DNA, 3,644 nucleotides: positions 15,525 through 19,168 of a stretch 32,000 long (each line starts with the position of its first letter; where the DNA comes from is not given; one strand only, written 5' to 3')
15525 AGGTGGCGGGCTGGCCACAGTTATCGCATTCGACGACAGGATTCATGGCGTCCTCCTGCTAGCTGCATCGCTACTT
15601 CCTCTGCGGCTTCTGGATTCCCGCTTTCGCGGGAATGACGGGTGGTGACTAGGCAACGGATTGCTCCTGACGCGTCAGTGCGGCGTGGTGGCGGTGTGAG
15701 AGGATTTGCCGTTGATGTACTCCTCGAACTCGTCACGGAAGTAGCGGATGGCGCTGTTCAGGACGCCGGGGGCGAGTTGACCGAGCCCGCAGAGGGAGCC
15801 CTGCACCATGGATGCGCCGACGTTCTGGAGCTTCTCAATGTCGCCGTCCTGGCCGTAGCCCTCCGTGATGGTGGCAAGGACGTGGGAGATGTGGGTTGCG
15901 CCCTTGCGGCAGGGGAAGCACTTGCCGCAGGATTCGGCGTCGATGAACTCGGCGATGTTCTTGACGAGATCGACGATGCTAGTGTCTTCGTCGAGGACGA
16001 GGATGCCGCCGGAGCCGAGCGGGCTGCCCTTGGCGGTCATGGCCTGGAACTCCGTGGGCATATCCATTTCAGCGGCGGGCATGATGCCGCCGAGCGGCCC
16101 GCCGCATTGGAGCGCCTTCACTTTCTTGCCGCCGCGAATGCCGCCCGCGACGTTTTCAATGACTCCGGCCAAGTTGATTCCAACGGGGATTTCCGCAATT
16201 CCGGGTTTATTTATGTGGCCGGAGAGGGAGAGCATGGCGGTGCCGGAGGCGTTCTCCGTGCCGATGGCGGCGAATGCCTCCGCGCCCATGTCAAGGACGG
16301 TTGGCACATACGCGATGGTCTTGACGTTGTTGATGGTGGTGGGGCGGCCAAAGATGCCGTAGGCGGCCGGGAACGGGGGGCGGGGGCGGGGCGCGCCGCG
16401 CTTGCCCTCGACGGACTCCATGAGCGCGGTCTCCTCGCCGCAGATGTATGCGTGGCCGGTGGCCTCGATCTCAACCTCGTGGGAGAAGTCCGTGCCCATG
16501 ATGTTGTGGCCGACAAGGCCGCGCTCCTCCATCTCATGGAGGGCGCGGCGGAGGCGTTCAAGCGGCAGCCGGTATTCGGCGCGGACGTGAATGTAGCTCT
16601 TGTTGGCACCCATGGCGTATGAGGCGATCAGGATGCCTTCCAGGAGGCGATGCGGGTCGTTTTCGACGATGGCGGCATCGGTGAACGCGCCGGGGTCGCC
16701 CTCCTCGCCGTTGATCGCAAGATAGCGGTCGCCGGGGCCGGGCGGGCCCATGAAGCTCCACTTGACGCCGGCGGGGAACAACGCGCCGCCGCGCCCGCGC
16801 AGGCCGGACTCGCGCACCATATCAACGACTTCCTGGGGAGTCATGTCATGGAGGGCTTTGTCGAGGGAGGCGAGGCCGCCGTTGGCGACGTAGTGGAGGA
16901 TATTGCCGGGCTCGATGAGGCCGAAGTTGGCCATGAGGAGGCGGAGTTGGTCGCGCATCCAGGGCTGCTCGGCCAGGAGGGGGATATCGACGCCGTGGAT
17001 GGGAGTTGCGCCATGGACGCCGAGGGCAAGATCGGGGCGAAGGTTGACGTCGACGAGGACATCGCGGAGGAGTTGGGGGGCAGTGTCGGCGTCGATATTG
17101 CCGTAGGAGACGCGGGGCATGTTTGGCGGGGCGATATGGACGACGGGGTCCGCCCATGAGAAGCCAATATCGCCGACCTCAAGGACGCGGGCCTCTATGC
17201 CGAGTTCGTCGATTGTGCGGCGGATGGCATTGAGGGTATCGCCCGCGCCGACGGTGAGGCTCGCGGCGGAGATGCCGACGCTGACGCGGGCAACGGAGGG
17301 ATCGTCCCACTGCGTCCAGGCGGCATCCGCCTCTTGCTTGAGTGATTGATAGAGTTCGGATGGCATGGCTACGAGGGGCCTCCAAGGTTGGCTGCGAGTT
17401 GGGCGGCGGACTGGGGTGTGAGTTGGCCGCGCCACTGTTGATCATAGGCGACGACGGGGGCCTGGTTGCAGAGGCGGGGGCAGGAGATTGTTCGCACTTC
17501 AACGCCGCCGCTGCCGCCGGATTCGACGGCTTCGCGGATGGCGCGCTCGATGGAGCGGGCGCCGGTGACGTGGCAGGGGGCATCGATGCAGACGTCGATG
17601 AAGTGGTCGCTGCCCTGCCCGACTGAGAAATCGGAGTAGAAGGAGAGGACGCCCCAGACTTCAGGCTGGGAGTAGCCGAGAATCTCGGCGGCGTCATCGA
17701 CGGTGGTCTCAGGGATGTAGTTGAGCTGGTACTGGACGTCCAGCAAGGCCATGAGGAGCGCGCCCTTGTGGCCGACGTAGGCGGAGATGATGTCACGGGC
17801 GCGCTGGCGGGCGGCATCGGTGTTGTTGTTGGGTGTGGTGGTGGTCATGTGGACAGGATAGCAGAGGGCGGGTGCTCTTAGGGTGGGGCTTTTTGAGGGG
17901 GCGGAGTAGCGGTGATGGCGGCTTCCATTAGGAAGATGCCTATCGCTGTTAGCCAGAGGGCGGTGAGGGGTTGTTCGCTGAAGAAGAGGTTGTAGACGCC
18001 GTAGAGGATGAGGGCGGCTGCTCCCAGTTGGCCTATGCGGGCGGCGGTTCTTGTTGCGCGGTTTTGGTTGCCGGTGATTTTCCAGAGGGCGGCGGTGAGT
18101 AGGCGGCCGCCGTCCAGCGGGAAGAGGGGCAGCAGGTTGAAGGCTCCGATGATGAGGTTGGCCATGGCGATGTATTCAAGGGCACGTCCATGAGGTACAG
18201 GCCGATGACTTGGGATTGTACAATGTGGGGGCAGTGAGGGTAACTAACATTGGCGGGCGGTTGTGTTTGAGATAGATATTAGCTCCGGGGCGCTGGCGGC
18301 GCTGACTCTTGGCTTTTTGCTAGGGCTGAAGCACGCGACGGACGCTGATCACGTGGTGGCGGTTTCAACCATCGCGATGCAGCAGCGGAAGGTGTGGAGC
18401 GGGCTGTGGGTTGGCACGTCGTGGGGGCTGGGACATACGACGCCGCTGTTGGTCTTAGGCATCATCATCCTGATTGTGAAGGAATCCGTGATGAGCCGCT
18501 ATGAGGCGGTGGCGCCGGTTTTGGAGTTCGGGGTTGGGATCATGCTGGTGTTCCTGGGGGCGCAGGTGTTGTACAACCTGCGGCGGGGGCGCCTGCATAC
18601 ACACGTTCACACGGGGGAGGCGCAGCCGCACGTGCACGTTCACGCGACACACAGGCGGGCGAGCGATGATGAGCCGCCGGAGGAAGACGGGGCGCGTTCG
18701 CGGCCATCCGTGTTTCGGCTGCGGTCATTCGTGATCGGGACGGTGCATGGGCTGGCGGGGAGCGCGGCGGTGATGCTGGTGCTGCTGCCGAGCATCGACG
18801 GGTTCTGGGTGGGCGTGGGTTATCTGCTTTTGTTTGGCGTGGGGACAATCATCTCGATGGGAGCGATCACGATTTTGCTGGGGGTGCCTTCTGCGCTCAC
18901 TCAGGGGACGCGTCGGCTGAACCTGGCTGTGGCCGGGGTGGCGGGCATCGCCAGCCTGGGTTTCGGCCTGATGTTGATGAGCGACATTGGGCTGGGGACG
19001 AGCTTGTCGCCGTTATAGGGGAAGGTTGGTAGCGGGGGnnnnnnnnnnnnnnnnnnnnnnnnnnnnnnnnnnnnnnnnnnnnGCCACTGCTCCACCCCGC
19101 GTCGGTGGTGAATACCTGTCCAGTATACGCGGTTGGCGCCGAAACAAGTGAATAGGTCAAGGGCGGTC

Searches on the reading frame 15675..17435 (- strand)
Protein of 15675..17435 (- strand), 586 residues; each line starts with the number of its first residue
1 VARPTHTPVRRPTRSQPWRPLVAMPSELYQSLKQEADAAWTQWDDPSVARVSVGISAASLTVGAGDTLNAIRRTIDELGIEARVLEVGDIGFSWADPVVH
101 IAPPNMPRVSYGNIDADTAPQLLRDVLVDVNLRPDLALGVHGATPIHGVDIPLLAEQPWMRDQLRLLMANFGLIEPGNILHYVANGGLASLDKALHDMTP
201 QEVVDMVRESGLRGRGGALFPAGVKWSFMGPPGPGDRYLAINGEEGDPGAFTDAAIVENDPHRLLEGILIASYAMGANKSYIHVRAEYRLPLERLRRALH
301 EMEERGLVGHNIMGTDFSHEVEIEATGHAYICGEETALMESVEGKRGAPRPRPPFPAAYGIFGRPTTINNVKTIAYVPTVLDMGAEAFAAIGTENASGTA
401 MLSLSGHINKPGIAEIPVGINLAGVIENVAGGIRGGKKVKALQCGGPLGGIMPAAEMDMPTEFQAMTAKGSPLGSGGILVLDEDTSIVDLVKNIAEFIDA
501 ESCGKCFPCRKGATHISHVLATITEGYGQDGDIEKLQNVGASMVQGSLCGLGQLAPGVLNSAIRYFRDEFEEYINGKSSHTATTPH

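Call 39: search_protein_families(library=pfam, proteins=[window:15675-17435:-], max_evalue=0.00001)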
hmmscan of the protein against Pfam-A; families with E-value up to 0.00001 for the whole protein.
window:15675-17435:- (586 aa): 2 families
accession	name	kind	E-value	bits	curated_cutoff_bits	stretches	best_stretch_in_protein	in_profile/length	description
PF01512.22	Complex1_51K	-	4.9e-40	137.3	31.2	1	207-378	1-149/150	Nuo51 FMN-binding domain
PF10589.14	NADH_4Fe-4S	-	2.3e-26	91.9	23.5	1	489-572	1-84/85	NADH-ubiquinone oxidoreductase-F iron-sulfur binding region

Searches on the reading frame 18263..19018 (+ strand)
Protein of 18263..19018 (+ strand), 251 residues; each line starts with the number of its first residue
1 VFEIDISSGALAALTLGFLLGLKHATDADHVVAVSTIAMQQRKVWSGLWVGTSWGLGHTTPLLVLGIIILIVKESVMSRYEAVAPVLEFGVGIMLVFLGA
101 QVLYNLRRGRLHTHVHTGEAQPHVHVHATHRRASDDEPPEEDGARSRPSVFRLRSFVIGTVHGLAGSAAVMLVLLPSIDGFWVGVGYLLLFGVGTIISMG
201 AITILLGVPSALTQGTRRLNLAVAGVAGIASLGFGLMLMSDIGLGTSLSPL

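Call 11: search_protein_families(library=pfam, proteins=[window:18263-19018:+], max_evalue=0.00001)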
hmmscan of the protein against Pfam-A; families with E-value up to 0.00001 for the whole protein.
window:18263-19018:+ (251 aa): 1 family
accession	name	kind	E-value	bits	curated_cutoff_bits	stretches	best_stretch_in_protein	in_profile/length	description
PF03824.22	NicO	-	1.8e-07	31.2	27.7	1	12-130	3-128/287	High-affinity nickel-transport protein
